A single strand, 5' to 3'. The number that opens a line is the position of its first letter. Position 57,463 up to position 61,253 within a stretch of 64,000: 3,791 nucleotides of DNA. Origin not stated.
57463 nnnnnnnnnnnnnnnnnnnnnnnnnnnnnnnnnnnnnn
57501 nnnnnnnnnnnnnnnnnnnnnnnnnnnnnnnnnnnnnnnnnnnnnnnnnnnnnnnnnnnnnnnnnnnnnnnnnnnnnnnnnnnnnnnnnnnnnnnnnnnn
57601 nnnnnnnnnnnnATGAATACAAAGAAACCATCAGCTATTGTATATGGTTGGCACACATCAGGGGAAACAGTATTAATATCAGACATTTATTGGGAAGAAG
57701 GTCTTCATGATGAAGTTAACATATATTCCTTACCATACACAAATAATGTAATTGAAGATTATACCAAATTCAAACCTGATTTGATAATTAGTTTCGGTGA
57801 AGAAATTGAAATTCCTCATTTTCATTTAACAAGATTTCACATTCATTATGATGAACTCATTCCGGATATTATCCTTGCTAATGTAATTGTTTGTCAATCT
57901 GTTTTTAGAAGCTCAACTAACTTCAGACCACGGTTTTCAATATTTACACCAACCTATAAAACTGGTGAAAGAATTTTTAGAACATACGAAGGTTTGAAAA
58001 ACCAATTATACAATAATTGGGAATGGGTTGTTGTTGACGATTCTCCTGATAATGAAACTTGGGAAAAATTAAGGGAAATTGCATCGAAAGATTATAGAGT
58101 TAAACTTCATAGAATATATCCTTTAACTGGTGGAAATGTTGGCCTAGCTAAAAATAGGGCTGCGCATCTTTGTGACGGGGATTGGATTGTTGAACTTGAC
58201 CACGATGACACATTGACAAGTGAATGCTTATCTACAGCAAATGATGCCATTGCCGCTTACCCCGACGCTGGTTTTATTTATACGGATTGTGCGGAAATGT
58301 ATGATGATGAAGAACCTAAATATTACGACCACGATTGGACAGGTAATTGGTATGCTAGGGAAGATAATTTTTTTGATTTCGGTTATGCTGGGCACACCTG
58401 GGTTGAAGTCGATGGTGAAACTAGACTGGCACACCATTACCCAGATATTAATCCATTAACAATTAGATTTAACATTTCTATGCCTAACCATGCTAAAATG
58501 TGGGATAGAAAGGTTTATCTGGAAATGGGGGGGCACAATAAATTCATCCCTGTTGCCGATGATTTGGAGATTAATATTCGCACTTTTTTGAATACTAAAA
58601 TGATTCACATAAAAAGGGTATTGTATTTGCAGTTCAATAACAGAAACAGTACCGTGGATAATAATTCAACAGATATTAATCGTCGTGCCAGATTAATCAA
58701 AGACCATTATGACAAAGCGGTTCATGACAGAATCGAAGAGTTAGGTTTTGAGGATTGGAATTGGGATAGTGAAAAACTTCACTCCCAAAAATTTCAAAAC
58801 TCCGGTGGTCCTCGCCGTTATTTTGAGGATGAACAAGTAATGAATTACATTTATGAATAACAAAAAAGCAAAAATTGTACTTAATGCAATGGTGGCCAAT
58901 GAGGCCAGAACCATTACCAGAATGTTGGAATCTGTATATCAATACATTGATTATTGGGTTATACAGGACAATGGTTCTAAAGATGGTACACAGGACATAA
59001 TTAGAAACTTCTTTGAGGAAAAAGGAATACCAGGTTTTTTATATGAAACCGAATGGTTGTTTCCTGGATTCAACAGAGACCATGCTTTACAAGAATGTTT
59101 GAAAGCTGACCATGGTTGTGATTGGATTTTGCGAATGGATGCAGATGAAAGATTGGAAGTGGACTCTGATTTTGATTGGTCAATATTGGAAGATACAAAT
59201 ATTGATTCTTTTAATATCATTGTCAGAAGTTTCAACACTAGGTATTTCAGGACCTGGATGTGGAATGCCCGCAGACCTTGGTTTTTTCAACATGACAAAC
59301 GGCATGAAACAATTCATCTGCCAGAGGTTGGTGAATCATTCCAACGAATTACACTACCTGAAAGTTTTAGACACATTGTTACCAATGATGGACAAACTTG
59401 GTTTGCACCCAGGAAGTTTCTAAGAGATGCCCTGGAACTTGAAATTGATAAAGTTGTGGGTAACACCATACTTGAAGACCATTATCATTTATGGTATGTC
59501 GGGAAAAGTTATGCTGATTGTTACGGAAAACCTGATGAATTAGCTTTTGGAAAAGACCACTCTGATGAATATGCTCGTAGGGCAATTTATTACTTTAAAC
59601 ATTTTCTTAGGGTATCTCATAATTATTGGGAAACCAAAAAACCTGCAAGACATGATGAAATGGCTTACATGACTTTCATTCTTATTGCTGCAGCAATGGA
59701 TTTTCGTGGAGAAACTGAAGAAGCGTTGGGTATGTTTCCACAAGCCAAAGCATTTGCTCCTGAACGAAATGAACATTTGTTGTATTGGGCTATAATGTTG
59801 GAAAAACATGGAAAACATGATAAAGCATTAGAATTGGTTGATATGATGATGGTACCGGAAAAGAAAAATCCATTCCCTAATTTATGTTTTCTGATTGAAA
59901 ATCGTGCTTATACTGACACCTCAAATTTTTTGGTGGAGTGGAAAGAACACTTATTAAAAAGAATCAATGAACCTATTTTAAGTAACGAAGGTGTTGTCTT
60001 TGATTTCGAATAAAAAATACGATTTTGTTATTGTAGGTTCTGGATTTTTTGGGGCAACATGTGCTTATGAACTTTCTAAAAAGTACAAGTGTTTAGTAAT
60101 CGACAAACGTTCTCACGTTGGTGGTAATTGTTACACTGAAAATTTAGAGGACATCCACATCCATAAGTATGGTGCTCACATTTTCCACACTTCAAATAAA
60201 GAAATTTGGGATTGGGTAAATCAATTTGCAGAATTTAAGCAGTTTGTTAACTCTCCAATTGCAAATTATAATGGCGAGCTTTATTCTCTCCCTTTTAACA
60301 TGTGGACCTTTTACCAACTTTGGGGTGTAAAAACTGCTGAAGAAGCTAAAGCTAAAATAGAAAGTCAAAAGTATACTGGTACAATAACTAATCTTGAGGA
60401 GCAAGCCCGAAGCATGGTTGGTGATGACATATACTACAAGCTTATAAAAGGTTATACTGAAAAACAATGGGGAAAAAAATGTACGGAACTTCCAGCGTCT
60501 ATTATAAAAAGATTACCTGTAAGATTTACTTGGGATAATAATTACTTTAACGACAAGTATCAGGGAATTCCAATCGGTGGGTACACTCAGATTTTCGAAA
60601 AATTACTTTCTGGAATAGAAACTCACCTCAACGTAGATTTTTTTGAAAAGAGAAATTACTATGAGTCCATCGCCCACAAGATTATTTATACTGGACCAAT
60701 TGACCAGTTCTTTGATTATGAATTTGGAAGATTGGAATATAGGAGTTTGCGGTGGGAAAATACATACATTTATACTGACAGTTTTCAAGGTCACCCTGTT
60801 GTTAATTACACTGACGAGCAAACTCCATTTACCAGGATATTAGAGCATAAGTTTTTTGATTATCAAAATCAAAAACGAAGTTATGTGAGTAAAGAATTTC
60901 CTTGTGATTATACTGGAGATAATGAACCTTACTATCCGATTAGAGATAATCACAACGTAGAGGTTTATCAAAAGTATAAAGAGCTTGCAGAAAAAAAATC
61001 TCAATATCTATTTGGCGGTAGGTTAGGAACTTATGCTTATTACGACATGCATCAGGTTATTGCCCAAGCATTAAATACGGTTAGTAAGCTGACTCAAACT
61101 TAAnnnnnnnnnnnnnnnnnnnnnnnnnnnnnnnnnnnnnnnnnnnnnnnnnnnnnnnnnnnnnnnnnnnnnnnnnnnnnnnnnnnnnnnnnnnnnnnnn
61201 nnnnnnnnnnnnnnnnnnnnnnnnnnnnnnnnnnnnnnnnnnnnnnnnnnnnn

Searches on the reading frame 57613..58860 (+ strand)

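Call 28: search_protein_families(library=pfam, proteins=[window:57613-58860:+], max_evalue=0.001)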
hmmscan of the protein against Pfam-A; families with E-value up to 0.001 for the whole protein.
window:57613-58860:+ (415 aa): 2 families
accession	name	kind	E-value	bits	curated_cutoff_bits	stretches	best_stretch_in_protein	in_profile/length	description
PF00535.33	Glycos_transf_2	-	3.9e-17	63.1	23.3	1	109-224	1-114/168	Glycosyl transferase family 2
PF13641.12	Glyco_tranf_2_3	-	0.00078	20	27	0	106-322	1-192/230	Glycosyltransferase like family 2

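Call 29: search_protein_families(library=phrogs, proteins=[window:57613-58860:+], max_evalue=0.00001)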
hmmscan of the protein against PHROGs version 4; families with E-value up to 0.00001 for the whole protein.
window:57613-58860:+ (415 aa): 0 families

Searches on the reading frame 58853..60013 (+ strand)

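Call 62: search_protein_families(library=pfam, proteins=[window:58853-60013:+], max_evalue=0.001)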
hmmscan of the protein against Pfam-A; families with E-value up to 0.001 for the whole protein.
window:58853-60013:+ (386 aa): 2 families
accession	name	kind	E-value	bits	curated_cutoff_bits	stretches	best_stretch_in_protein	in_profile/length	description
PF00535.33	Glycos_transf_2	-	1.4e-06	28.8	23.3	1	16-102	8-92/168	Glycosyl transferase family 2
PF13704.12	Glyco_tranf_2_4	-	4.8e-06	27.4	27.5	1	16-104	2-87/98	Glycosyl transferase family 2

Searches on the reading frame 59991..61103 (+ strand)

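Call 62: search_protein_families(library=pfam, proteins=[window:59991-61103:+], max_evalue=0.001)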
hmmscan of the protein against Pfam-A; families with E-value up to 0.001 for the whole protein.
window:59991-61103:+ (370 aa): 5 families
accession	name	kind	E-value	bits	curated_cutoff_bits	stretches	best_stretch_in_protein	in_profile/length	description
PF03275.19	GLF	-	5.3e-76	255.3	26.3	1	150-350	1-203/203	UDP-galactopyranose mutase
PF13450.12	NAD_binding_8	-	2.2e-22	79.6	21.9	1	14-79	1-68/68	NAD(P)-binding Rossmann-like domain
PF01266.30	DAO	-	4.4e-06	26.9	27.9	1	11-45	1-36/353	FAD dependent oxidoreductase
PF01593.30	Amino_oxidase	-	4.4e-05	23.4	19.8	1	23-89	5-72/443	Flavin containing amine oxidoreductase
PF01946.23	Thi4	-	0.00051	19.8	26.2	1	5-47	13-57/235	Thi4 family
